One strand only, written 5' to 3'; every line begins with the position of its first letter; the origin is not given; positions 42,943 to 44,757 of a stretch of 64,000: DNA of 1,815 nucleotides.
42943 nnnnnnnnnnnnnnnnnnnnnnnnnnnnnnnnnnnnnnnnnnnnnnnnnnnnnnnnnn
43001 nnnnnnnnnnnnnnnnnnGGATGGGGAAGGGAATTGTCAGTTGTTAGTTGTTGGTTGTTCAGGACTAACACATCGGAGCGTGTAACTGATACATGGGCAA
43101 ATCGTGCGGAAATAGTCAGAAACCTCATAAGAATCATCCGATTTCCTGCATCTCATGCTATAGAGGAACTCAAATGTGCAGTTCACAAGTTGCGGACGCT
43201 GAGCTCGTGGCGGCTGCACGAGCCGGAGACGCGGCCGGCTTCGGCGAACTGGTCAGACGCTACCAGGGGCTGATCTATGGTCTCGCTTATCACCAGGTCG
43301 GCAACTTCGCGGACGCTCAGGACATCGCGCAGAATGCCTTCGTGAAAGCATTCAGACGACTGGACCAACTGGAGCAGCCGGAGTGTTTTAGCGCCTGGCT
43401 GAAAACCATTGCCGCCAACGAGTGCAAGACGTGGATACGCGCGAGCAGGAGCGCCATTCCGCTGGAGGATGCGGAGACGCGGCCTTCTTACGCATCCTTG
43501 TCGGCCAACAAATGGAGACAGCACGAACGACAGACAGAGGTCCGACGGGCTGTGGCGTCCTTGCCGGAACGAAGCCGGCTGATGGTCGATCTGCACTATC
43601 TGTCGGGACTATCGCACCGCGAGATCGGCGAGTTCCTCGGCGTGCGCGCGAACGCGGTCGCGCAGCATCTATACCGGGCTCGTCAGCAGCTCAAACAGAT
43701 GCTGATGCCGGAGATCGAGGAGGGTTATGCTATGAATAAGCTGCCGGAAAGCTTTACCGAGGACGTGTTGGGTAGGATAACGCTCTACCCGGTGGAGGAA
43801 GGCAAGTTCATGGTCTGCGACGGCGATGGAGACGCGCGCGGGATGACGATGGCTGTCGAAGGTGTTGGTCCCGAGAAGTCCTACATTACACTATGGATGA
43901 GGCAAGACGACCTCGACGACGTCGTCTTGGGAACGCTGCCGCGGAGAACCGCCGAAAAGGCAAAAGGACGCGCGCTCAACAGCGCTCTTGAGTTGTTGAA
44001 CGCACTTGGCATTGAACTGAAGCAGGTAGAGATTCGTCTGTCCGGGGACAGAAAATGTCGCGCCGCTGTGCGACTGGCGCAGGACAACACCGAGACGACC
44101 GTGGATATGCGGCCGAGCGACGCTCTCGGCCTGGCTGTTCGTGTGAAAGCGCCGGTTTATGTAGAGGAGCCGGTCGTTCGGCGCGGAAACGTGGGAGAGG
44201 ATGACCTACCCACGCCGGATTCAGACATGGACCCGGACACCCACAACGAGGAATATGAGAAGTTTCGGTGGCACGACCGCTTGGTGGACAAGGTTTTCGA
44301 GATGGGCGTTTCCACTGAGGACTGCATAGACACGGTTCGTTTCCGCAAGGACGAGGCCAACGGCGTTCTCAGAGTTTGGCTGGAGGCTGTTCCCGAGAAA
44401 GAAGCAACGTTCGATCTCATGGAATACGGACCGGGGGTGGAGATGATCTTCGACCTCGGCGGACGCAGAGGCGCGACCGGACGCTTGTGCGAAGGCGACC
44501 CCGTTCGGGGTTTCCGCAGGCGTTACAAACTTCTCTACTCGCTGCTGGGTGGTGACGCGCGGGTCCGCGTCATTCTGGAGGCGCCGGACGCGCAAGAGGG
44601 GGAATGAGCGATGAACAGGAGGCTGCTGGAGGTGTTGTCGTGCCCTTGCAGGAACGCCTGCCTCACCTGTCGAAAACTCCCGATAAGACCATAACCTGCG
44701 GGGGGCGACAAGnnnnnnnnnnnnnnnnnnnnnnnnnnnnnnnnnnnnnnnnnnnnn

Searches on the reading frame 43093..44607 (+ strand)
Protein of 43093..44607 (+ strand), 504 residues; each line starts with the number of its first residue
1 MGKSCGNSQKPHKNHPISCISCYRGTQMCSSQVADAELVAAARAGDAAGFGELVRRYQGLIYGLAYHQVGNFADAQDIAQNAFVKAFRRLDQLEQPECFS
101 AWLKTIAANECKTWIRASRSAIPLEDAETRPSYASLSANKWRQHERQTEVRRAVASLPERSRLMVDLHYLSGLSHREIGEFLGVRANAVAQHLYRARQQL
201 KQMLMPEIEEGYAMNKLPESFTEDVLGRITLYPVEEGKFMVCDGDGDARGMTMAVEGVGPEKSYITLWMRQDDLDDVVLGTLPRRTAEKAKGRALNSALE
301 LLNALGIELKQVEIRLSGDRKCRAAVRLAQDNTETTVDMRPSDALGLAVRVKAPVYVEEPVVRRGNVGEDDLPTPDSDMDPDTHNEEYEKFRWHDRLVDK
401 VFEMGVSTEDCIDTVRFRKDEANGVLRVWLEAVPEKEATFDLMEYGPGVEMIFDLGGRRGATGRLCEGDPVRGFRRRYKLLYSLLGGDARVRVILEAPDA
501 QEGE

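Call 82: search_protein_families(library=pfam, proteins=[window:43093-44607:+])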
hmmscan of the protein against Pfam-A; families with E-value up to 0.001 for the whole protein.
window:43093-44607:+ (504 aa): 5 families
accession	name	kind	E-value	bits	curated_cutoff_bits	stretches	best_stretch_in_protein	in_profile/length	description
PF04542.20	Sigma70_r2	-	2.1e-15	56.7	24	1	53-119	1-69/71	Sigma-70 region 2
PF08281.18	Sigma70_r4_2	-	6.1e-14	51.8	25.7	1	149-200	3-54/54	Sigma-70, region 4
PF02577.19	BFN_dom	-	4.5e-12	46.2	27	1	299-365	43-107/112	Bifunctional nuclease domain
PF04545.22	Sigma70_r4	-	1.4e-07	31.4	24.1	1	153-202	1-50/50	Sigma-70, region 4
PF07638.17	Sigma70_ECF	-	0.00034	21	21.1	0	154-203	133-182/185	ECF sigma factor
